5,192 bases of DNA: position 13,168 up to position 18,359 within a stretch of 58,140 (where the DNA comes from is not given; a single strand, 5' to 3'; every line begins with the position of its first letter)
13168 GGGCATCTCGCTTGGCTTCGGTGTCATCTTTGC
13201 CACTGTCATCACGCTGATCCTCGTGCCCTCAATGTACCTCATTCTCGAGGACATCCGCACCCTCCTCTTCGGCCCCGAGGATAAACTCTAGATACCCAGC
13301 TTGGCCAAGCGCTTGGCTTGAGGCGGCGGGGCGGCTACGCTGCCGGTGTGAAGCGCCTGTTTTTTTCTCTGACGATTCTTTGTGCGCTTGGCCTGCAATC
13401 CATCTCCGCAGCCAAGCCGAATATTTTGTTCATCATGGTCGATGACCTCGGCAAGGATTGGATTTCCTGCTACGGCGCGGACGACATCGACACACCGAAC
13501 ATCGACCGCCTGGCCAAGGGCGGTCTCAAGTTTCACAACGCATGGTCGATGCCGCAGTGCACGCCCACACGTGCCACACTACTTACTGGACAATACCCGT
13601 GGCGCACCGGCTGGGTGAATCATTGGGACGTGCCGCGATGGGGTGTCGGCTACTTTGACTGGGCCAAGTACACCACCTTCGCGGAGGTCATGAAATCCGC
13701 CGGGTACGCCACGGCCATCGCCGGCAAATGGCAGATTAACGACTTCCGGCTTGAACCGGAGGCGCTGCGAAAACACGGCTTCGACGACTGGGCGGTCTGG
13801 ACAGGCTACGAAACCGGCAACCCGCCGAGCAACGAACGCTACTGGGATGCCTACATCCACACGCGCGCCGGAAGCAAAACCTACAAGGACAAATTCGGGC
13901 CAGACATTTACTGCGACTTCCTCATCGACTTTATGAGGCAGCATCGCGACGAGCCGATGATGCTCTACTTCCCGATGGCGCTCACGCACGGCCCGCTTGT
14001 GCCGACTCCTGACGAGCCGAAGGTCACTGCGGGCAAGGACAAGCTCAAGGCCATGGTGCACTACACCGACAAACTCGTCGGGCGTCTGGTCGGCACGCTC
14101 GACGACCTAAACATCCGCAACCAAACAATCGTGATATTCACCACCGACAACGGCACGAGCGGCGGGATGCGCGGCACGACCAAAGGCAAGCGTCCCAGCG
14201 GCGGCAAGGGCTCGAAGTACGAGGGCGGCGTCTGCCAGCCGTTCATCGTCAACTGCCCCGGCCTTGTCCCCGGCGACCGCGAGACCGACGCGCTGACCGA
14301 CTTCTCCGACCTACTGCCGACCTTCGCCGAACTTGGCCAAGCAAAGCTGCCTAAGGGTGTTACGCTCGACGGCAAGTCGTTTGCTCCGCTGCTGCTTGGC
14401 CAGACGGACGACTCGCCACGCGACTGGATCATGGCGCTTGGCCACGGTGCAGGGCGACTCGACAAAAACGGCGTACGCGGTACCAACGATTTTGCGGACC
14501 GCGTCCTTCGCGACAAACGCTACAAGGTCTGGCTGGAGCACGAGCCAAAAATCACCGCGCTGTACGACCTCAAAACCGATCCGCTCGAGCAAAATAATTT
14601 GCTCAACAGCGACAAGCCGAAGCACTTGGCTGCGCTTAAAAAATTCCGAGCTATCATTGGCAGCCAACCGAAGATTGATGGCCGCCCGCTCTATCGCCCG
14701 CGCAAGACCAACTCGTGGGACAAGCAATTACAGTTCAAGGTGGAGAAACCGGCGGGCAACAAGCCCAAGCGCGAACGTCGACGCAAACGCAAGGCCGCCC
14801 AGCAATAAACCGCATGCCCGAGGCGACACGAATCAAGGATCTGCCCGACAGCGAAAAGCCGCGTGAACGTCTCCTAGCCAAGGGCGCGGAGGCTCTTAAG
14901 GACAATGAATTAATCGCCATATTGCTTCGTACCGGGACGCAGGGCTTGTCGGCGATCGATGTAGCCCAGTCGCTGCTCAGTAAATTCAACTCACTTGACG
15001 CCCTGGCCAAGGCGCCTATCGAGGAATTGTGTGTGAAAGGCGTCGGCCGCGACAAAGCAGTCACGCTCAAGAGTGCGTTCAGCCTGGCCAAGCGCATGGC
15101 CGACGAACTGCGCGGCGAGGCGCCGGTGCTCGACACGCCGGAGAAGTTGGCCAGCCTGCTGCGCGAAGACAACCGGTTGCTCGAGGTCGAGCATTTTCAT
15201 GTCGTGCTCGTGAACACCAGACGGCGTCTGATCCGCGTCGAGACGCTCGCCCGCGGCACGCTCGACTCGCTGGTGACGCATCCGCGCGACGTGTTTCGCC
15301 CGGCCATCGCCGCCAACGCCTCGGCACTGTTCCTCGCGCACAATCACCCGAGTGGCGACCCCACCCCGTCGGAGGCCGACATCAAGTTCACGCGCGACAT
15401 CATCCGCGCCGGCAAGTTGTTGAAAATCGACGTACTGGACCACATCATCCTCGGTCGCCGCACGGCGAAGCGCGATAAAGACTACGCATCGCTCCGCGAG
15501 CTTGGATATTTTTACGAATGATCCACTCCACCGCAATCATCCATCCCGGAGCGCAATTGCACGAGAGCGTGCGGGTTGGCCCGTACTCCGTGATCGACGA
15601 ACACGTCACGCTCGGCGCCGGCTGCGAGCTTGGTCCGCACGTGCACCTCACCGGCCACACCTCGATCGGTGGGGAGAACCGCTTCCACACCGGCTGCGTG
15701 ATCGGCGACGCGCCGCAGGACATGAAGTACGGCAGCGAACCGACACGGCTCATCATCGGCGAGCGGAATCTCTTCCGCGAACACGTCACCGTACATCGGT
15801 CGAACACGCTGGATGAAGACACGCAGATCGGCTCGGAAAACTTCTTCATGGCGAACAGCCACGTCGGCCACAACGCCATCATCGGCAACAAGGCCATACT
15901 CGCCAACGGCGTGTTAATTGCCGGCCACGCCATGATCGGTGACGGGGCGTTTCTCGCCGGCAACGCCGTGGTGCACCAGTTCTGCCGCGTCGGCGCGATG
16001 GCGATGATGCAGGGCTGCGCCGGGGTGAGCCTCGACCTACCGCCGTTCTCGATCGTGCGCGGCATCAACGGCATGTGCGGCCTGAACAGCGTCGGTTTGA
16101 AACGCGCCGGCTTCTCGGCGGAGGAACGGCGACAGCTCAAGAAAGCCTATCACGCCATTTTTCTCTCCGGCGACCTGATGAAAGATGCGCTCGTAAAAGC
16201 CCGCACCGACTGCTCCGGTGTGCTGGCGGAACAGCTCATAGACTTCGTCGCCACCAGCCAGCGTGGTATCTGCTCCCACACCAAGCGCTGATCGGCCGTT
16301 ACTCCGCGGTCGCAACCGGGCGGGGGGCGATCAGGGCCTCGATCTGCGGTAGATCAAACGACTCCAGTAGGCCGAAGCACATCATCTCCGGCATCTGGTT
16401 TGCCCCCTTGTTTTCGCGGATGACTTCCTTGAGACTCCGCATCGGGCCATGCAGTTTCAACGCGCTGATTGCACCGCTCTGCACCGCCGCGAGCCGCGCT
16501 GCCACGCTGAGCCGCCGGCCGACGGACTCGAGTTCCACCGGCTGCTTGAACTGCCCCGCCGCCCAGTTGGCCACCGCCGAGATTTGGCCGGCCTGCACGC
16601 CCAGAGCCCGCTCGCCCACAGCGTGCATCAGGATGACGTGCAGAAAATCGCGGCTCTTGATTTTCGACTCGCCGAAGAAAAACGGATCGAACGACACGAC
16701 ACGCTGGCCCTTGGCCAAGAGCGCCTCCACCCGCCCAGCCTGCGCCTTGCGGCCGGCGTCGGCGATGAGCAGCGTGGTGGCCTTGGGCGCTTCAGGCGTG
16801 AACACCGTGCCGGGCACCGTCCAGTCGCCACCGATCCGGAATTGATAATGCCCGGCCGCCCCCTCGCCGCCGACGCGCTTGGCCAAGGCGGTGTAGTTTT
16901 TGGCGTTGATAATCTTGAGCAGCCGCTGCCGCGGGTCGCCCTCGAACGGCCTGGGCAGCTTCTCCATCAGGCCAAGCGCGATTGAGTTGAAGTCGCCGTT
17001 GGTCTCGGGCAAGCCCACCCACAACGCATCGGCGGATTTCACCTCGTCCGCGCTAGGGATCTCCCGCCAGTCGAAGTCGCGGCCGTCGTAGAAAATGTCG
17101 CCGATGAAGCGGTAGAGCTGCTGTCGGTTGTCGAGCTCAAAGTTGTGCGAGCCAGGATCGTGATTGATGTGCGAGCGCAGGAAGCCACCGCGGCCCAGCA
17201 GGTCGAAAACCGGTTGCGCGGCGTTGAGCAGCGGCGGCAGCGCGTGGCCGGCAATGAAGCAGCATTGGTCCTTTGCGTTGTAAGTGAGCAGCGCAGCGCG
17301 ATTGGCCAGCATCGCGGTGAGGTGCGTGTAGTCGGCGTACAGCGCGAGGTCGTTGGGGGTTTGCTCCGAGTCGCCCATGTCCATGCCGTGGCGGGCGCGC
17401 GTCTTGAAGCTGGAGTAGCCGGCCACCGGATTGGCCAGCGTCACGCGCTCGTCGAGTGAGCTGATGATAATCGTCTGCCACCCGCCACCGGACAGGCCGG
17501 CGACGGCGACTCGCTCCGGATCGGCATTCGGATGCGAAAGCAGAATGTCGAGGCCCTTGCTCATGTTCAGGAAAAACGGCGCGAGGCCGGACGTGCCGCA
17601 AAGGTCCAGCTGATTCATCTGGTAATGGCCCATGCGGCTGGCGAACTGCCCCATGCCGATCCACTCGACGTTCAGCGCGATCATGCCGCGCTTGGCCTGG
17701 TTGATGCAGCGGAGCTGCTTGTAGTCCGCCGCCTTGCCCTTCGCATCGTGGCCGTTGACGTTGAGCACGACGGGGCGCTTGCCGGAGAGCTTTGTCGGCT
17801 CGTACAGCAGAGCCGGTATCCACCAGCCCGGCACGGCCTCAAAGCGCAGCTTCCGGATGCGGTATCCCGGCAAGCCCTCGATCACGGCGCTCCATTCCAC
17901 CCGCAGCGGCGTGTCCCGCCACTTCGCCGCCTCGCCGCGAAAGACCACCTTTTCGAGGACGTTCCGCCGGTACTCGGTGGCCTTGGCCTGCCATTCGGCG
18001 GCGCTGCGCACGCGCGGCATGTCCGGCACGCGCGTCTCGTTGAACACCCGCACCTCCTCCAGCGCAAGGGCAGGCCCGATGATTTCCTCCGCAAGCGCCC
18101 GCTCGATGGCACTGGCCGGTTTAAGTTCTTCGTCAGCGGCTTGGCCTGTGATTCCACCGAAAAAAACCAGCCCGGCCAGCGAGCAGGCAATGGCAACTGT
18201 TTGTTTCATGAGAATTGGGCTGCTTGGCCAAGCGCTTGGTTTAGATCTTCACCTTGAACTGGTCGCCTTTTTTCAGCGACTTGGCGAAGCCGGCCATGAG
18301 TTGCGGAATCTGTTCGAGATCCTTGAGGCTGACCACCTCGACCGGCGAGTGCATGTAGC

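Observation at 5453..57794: Highly iterated 10-14 bp palindrome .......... (core of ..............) scattered through the window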

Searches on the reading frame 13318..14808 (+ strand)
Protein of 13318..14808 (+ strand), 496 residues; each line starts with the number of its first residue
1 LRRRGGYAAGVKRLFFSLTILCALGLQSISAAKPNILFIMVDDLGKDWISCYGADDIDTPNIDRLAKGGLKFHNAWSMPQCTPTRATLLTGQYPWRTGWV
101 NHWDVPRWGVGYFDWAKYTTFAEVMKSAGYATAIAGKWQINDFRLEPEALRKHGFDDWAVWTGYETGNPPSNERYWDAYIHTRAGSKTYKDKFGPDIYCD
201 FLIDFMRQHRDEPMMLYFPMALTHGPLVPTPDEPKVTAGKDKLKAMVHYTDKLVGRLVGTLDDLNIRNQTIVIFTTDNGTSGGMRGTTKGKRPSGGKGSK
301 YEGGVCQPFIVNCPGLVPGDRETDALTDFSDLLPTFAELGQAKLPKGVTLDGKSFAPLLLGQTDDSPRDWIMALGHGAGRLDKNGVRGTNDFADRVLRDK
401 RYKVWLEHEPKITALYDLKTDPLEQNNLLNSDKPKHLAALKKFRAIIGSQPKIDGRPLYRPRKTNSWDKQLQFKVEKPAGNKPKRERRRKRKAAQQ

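Call 12: search_protein_families(library=pfam, proteins=[window:13318-14808:+], max_evalue=0.001)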
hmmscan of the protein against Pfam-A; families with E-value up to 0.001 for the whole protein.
window:13318-14808:+ (496 aa): 3 families
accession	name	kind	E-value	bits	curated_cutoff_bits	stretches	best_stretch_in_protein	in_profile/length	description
PF00884.28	Sulfatase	-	1.4e-40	140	25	1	34-339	1-298/301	Sulfatase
PF16347.10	SGSH_C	-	3.4e-09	37.5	29.3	1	301-438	12-141/154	N-sulphoglucosamine sulphohydrolase, C-terminal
PF01663.27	Phosphodiest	-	9.9e-08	32.4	23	1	38-281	3-222/342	Type I phosphodiesterase / nucleotide pyrophosphatase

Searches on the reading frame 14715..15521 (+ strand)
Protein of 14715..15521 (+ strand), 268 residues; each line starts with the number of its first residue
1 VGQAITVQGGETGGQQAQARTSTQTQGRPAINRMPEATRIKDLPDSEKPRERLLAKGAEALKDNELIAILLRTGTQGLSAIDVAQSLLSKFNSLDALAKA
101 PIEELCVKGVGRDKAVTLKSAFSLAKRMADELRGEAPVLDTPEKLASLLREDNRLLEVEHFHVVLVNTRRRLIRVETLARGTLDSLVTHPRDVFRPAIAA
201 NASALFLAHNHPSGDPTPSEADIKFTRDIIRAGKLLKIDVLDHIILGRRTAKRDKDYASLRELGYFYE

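Call 13: search_protein_families(library=pfam, proteins=[window:14715-15521:+], max_evalue=0.001)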
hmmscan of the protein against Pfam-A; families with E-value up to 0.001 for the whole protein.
window:14715-15521:+ (268 aa): 3 families
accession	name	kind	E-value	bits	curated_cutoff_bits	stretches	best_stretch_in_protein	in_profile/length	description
PF04002.20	RadC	-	3.2e-38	130.8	22.1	1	140-264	2-120/121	RadC-like JAB domain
PF20582.4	UPF0758_N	-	4.6e-27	94.3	27.1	1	40-116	1-77/77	UPF0758 N-terminal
PF12826.13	HHH_2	-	0.00036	21.1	27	1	83-122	15-55/64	Helix-hairpin-helix motif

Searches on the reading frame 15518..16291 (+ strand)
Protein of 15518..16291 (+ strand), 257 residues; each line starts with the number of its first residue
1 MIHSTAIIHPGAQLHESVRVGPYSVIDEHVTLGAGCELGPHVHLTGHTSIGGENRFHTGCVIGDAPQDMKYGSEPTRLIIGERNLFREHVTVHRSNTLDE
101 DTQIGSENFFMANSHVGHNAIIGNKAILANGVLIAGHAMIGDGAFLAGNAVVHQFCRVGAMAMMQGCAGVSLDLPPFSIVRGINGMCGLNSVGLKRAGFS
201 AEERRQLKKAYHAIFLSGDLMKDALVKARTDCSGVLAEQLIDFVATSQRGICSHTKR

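Call 13: search_protein_families(library=pfam, proteins=[window:15518-16291:+], max_evalue=0.001)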
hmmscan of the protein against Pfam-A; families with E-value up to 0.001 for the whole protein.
window:15518-16291:+ (257 aa): 3 families
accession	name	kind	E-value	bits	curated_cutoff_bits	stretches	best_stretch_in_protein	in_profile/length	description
PF00132.30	Hexapep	-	1.3e-22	78.9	27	3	101-136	1-36/36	Bacterial transferase hexapeptide (six repeats)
PF13720.11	Acetyltransf_11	-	3e-19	69.6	24.5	1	173-252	1-82/82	Udp N-acetylglucosamine O-acyltransferase; Domain 2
PF25084.1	LbH_EIF2B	-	2.6e-08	34.3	54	1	89-159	9-82/105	EIF2B subunit epsilon LbH domain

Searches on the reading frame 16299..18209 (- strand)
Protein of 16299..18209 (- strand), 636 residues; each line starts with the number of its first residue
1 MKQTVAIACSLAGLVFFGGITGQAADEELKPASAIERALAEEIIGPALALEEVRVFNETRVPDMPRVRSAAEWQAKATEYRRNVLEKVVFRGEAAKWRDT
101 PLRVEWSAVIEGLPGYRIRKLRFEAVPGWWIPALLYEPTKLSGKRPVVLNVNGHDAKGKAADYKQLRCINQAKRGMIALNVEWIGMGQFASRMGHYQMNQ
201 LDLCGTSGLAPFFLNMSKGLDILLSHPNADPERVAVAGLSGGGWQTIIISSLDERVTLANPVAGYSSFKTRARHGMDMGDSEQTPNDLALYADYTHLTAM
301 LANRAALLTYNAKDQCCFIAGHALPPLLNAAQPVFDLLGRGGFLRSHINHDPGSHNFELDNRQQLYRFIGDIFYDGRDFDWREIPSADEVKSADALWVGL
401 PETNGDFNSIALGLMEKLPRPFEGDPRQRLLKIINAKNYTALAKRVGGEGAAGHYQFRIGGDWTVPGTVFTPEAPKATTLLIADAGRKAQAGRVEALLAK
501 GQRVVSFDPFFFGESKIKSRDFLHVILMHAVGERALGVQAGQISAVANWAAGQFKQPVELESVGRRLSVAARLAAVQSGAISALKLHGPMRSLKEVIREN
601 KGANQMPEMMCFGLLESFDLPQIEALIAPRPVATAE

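Call 13: search_protein_families(library=pfam, proteins=[window:16299-18209:-], max_evalue=0.001)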
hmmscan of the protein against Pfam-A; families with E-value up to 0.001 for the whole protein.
window:16299-18209:- (636 aa): 1 family
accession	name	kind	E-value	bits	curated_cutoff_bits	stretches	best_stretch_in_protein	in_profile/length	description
PF05448.18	AXE1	-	2.7e-07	30.1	21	1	112-291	50-232/321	Acetyl xylan esterase (AXE1)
